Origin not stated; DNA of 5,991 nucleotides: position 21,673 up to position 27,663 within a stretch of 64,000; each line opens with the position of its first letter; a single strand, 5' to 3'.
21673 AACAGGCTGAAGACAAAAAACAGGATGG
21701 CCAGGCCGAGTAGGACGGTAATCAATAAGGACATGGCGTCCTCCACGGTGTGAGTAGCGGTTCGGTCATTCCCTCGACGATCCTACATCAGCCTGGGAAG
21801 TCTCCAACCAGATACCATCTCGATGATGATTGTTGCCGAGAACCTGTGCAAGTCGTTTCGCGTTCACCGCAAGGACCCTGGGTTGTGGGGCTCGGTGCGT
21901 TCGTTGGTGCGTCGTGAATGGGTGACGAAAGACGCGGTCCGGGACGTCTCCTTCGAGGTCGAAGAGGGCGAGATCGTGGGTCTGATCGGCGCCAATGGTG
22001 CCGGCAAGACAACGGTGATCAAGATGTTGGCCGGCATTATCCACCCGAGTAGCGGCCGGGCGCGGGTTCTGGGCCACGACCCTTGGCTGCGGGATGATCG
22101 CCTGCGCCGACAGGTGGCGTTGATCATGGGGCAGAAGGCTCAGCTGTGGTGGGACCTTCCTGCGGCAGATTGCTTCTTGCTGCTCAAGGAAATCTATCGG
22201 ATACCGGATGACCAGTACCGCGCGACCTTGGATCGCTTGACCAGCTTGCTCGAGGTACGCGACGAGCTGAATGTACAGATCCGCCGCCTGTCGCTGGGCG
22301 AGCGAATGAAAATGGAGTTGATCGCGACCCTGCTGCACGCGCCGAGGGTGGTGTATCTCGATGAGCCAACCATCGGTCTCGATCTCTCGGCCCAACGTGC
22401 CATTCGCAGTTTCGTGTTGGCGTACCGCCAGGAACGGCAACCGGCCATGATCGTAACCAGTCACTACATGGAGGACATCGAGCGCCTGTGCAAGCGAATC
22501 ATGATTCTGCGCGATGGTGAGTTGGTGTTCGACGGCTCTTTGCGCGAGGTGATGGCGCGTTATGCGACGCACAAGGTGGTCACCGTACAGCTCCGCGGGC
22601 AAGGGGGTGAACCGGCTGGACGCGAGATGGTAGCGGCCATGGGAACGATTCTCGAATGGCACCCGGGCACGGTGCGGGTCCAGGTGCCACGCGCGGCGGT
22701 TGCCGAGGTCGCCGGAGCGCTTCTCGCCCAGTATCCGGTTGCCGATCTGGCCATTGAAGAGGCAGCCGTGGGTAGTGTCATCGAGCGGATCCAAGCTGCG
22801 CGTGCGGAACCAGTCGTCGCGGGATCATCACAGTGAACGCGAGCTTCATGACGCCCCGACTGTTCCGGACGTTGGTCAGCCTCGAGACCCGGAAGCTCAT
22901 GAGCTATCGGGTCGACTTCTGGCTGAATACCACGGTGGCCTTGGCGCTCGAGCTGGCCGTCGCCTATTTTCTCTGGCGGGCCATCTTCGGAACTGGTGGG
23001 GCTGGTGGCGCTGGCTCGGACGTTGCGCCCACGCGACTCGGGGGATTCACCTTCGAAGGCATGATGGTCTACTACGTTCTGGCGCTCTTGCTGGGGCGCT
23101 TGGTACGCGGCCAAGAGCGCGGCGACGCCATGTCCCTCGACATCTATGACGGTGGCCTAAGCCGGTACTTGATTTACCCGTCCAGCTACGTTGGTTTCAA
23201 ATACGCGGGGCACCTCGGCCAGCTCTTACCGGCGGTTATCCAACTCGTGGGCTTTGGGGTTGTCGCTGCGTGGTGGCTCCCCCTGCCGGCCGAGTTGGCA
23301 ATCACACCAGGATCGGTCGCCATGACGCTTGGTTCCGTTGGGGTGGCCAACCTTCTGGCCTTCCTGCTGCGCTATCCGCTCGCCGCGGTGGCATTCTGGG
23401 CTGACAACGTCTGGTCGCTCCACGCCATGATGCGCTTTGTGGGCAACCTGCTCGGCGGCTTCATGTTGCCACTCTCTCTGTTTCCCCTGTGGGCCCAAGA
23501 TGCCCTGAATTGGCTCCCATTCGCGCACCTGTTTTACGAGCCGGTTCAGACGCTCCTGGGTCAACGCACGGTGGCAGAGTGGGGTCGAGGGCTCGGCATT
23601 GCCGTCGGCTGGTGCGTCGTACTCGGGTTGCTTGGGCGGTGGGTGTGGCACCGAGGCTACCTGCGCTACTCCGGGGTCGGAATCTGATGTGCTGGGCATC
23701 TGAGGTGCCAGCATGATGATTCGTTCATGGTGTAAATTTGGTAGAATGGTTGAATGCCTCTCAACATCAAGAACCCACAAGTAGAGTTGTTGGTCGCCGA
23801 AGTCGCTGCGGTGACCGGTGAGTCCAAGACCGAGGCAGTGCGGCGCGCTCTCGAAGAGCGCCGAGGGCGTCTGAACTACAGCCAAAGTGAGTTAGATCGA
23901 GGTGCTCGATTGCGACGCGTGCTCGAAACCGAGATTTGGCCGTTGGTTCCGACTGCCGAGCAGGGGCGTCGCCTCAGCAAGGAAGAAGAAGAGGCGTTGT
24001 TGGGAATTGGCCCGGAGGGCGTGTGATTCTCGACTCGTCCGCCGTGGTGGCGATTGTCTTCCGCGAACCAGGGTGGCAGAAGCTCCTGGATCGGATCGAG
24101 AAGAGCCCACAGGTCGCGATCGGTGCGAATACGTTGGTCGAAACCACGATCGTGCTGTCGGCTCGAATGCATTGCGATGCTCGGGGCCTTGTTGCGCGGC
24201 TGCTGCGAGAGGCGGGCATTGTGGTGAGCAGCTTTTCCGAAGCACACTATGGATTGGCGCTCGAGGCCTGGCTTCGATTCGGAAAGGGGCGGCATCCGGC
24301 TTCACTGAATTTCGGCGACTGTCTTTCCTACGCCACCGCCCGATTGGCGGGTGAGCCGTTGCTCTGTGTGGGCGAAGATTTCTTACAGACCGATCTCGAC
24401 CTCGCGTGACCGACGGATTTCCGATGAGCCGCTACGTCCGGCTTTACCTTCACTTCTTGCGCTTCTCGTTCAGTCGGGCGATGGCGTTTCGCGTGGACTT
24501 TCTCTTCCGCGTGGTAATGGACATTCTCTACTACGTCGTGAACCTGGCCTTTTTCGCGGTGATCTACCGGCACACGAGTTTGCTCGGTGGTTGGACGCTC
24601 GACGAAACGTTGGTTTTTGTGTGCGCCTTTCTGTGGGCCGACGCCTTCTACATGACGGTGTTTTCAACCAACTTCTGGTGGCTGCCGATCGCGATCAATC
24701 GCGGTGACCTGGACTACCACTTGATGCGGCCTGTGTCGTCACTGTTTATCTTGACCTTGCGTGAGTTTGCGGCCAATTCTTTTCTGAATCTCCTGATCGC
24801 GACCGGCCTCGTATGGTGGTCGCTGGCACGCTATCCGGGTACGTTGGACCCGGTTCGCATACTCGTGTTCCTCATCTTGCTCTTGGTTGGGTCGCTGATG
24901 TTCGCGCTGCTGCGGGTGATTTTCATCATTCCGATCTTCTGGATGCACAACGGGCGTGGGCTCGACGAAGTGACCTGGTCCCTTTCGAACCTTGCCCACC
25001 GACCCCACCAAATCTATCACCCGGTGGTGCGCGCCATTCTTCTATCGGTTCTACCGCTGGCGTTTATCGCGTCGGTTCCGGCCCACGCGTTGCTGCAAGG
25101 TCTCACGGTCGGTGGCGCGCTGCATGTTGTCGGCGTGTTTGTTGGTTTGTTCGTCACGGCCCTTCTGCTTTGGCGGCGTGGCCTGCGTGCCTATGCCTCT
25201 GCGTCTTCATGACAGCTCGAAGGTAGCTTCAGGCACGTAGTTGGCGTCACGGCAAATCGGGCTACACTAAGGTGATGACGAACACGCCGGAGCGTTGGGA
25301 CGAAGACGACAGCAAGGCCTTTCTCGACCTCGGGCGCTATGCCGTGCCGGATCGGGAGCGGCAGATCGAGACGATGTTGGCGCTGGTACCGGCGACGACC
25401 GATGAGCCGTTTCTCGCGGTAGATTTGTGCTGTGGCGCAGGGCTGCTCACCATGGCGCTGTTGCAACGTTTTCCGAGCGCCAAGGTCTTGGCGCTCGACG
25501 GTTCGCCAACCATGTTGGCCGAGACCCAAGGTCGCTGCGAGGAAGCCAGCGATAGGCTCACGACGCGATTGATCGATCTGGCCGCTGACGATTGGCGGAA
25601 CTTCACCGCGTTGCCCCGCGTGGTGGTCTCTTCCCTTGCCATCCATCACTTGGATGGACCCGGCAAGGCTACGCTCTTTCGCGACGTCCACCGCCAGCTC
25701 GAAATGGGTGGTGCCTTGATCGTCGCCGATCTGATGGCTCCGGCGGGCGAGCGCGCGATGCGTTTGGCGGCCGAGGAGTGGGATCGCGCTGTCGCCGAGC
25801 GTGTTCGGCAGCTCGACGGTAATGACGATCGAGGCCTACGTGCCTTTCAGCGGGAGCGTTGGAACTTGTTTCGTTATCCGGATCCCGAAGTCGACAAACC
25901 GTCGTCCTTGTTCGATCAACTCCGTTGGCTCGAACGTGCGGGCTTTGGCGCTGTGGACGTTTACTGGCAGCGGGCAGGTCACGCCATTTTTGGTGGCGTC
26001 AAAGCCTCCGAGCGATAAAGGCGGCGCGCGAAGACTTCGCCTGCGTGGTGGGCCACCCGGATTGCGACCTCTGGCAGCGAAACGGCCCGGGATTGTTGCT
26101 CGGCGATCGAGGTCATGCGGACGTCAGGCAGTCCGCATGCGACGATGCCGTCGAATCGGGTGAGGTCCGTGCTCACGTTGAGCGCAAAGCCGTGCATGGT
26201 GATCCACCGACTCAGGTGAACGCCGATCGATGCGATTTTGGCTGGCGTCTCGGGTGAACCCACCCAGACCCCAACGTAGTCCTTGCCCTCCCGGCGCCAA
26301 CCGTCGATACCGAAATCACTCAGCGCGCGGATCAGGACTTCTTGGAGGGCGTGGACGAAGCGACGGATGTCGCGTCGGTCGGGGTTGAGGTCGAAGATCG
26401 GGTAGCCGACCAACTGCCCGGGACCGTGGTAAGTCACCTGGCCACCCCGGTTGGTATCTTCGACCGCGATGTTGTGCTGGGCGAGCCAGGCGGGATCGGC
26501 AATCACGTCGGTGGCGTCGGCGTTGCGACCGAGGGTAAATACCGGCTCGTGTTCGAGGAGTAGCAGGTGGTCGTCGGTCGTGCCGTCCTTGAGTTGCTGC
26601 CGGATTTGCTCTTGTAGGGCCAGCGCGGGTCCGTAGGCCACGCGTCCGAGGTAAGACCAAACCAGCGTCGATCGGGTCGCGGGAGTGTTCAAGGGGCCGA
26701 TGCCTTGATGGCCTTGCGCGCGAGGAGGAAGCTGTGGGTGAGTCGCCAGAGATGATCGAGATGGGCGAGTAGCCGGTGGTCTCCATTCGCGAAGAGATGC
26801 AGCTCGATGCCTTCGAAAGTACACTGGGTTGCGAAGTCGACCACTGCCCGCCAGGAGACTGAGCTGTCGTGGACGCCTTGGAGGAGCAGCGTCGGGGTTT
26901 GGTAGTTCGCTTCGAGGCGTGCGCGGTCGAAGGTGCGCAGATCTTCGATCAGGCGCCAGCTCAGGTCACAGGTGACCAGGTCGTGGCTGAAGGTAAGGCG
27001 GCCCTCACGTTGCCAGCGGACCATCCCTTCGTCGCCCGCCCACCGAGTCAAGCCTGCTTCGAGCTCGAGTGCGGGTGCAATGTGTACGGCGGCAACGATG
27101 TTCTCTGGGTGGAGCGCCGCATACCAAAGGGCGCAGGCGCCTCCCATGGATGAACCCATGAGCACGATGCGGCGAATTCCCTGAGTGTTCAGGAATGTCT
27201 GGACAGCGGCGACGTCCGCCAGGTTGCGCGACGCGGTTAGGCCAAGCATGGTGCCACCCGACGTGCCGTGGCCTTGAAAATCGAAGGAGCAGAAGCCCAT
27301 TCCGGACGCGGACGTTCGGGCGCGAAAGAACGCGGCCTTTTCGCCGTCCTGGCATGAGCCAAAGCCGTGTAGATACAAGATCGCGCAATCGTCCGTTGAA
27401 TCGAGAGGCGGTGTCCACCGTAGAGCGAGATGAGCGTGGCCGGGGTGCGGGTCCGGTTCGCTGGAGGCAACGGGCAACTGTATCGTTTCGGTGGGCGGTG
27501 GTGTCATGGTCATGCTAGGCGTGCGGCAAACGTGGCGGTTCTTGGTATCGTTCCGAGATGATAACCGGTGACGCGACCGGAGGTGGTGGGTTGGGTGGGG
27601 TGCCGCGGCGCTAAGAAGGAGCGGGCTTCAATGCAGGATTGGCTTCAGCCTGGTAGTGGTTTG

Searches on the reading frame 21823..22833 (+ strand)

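Call 35: search_protein_families(library=pfam, proteins=[window:21823-22833:+], max_evalue=0.00001)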
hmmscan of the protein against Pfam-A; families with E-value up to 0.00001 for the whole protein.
window:21823-22833:+ (337 aa): 2 families
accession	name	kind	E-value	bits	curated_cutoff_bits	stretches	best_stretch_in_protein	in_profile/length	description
PF00005.33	ABC_tran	-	6.4e-24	85.6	25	1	40-183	2-136/137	ABC transporter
PF13304.12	AAA_21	-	5.8e-13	50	27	1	131-214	213-298/304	AAA domain, putative AbiEii toxin, Type IV TA system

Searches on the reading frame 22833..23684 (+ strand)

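Call 35: search_protein_families(library=pfam, proteins=[window:22833-23684:+], max_evalue=0.00001)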
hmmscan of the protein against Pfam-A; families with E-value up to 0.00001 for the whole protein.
window:22833-23684:+ (284 aa): 1 family
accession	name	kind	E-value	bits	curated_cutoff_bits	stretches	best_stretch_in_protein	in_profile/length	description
PF06182.17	ABC2_membrane_6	-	2.7e-18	67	22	1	67-283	19-229/229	ABC-2 family transporter protein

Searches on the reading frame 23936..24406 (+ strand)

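Call 35: search_protein_families(library=pfam, proteins=[window:23936-24406:+], max_evalue=0.00001)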
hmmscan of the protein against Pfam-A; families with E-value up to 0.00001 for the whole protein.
window:23936-24406:+ (157 aa): 1 family
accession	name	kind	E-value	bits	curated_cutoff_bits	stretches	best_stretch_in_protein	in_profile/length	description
PF01850.27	PIN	-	4.8e-15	56.7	23.6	1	30-153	1-118/120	PIN domain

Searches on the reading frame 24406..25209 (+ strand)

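Call 35: search_protein_families(library=pfam, proteins=[window:24406-25209:+], max_evalue=0.00001)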
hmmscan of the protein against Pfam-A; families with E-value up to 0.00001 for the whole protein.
window:24406-25209:+ (268 aa): 1 family
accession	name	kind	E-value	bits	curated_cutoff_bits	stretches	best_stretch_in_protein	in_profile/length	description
PF06182.17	ABC2_membrane_6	-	4.1e-36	125.3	22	1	41-267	2-229/229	ABC-2 family transporter protein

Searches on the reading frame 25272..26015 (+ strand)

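Call 36: search_protein_families(library=pfam, proteins=[window:25272-26015:+], max_evalue=0.00001)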
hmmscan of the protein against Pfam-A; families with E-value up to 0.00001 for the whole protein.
window:25272-26015:+ (248 aa): 3 families
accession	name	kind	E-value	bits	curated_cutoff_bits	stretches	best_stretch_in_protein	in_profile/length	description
PF13649.12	Methyltransf_25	-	7e-13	49.5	27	1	50-147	2-97/97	Methyltransferase domain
PF08242.18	Methyltransf_12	-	1.5e-08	35.7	30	1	51-148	2-97/98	Methyltransferase domain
PF08241.18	Methyltransf_11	-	6.1e-08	33.6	21.2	1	50-151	1-95/95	Methyltransferase domain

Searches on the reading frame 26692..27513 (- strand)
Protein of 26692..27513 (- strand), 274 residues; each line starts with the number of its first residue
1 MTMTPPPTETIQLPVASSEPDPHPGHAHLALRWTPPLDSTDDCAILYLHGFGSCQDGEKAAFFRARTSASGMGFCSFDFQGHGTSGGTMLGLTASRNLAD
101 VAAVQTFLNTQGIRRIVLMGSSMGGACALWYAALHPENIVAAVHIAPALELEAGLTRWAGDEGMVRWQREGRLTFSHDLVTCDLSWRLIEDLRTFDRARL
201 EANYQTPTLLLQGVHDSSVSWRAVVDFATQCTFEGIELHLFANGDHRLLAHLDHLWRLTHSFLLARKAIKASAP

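Call 36: search_protein_families(library=pfam, proteins=[window:26692-27513:-], max_evalue=0.00001)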
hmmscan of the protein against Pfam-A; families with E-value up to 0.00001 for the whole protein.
window:26692-27513:- (274 aa): 5 families
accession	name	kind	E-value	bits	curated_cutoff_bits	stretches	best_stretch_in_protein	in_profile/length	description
PF12146.15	Hydrolase_4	-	6.5e-20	71.9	27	1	44-250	6-236/239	Serine aminopeptidase, S33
PF00561.26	Abhydrolase_1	-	2.4e-15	57.3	25.8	1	45-153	3-107/245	alpha/beta hydrolase fold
PF12697.13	Abhydrolase_6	-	4.1e-10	41.1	26.3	1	45-209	1-149/217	Alpha/beta hydrolase family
PF05728.18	UPF0227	-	8.3e-08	32.8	21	0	103-260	48-184/187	Uncharacterised protein family (UPF0227)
PF00326.27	Peptidase_S9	-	6e-06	26.3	22.6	0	95-249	42-190/213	Prolyl oligopeptidase family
